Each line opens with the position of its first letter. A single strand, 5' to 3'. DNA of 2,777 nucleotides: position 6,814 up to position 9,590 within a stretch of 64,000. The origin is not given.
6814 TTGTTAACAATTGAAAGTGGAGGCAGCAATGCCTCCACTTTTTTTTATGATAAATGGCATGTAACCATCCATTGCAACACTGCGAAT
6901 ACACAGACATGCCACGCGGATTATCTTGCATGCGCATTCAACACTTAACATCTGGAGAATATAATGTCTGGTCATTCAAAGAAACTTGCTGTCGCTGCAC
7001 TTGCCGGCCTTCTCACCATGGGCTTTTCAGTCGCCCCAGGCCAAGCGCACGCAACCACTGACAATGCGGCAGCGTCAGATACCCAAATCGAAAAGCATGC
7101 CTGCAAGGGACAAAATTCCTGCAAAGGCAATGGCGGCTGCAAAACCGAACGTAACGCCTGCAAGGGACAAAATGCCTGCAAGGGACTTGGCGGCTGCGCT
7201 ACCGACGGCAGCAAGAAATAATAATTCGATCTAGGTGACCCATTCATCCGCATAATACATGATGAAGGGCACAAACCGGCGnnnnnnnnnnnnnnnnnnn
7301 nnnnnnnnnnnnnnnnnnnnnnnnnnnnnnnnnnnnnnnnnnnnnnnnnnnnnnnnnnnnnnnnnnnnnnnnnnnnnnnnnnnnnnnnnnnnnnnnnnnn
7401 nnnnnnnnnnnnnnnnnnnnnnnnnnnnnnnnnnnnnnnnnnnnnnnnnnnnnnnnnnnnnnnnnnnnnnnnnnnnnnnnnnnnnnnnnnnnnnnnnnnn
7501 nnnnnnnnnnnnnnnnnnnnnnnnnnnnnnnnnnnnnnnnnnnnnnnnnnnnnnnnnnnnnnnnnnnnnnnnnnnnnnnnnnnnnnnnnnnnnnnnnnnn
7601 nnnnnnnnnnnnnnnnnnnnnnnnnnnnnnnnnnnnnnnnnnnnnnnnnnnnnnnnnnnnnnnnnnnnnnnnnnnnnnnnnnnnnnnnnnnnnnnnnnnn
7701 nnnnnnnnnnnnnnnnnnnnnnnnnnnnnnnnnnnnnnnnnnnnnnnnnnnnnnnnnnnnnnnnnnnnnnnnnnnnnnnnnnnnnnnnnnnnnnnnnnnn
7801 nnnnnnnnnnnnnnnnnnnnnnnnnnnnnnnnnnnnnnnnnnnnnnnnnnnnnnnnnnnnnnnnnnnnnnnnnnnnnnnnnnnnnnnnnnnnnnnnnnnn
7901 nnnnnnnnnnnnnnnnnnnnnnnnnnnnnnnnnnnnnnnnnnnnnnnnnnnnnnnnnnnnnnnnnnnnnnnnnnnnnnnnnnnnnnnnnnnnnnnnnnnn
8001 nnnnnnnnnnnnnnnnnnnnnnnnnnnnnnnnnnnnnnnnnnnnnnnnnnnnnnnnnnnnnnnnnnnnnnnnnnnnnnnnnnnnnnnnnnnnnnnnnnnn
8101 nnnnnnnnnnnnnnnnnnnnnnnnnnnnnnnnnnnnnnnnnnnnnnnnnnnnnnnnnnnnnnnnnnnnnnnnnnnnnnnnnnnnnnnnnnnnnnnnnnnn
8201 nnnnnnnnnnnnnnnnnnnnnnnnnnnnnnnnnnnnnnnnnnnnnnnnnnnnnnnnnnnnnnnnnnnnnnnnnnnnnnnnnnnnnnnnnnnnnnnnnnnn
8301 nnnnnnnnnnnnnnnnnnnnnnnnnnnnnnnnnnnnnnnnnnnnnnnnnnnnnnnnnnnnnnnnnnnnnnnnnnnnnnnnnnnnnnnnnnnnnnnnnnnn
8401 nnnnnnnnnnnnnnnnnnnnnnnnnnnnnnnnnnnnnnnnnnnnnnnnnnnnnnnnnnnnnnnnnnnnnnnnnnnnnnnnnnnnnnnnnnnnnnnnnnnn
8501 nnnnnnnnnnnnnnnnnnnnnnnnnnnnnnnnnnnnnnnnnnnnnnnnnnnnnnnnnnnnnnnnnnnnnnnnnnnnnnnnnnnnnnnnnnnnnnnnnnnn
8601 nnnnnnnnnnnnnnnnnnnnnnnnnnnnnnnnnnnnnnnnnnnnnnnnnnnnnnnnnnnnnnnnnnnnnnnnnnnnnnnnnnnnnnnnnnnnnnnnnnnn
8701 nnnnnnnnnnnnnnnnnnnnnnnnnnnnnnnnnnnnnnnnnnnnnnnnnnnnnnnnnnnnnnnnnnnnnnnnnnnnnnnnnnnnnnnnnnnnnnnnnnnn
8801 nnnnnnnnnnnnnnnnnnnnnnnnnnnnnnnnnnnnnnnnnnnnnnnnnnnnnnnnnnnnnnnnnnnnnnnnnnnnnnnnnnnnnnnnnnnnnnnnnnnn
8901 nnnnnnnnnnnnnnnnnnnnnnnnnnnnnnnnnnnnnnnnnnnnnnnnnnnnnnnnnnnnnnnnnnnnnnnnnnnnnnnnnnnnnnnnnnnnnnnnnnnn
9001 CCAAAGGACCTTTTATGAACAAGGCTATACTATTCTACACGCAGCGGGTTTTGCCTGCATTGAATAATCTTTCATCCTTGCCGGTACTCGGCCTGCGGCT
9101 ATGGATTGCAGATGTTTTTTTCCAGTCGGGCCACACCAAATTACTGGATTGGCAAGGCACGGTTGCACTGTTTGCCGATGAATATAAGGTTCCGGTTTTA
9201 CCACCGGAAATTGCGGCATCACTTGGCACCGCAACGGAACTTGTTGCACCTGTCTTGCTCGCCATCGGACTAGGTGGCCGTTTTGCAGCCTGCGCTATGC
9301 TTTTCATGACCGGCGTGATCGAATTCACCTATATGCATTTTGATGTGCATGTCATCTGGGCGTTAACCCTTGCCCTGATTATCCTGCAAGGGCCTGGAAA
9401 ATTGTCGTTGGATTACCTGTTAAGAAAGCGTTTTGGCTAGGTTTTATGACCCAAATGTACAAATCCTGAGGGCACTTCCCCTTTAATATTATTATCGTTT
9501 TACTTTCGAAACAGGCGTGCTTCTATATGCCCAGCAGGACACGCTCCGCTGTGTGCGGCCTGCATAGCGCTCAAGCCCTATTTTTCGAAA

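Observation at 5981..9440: Three different Cys-rich secreted precursor peptides served by a single fused MNIO-DUF2063 maturase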

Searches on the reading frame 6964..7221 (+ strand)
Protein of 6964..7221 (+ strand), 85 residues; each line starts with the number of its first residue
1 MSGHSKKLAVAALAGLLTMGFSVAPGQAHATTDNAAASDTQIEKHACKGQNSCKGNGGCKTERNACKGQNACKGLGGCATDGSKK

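Call 3: search_protein_families(library=pfam, proteins=[window:6964-7221:+], max_evalue=0.1)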
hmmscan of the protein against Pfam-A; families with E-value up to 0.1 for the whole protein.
window:6964-7221:+ (85 aa): 1 family
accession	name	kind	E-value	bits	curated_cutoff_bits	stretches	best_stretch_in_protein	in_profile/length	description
PF24646.2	DUF7640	-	0.0048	17.6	28.1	1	33-74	7-47/121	Domain of unknown function (DUF7640)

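Call 4: search_protein_families(library=ncbifam, proteins=[window:6964-7221:+], max_evalue=0.1)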
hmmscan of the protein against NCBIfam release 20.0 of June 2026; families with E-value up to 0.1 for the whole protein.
window:6964-7221:+ (85 aa): 1 family
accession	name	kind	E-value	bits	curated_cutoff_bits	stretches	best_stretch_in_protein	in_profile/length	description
NF050166.1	Cu_RiPP_BufA2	equivalog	1.7e-13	50.6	60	1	14-77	8-63/79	BufA2 family periplasmic bufferin-type metallophore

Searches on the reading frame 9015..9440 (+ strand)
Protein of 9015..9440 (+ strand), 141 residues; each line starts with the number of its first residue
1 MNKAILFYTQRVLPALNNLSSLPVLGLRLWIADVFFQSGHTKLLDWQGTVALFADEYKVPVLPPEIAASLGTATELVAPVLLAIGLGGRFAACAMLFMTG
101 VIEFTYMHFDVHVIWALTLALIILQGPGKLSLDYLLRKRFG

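Call 3: search_protein_families(library=pfam, proteins=[window:9015-9440:+], max_evalue=0.1)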
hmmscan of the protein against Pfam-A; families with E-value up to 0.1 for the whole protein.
window:9015-9440:+ (141 aa): 3 families
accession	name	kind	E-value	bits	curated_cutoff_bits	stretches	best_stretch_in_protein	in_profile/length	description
PF07681.17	DoxX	-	1.3e-15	58.2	23.6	1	25-105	3-82/85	DoxX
PF07291.16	MauE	-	0.00013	22.7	27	1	24-101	5-82/128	Methylamine utilisation protein MauE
PF04173.18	DoxD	-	0.015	15.7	22.7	1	75-140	75-148/167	TQO small subunit DoxD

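Call 4: search_protein_families(library=ncbifam, proteins=[window:9015-9440:+], max_evalue=0.1)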
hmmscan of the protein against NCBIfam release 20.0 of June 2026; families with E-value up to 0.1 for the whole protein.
window:9015-9440:+ (141 aa): 1 family
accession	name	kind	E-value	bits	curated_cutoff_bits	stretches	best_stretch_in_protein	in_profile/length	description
NF050144.1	matur_HvfX_fam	equivalog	1e-16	61.5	80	1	22-105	2-86/165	HvfX family Cu-binding RiPP maturation protein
